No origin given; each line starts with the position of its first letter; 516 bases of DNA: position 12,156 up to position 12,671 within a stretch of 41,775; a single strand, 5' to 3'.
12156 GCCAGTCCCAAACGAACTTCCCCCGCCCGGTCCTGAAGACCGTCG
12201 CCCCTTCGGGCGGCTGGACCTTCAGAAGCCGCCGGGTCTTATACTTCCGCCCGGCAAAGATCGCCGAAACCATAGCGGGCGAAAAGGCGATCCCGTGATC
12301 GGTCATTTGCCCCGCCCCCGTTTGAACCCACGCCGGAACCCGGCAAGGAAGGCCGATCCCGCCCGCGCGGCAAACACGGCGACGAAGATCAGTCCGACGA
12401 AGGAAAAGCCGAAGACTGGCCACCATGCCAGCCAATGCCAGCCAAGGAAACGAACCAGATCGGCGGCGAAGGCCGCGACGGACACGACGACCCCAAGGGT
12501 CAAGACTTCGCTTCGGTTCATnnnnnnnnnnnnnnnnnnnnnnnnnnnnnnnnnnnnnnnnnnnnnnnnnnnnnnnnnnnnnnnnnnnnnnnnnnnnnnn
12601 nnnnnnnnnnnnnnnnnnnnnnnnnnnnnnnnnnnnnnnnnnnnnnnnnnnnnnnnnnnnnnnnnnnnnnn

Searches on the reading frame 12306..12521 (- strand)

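Call 112: search_protein_families(library=pfam, max_evalue=0.01, proteins=[window:12306-12521:-])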
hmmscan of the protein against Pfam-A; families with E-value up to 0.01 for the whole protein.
window:12306-12521:- (72 aa): 1 family
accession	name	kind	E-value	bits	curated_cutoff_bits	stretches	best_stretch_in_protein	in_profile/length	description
PF02544.21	Steroid_dh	-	0.0099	16.3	22.6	1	13-62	85-135/150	3-oxo-5-alpha-steroid 4-dehydrogenase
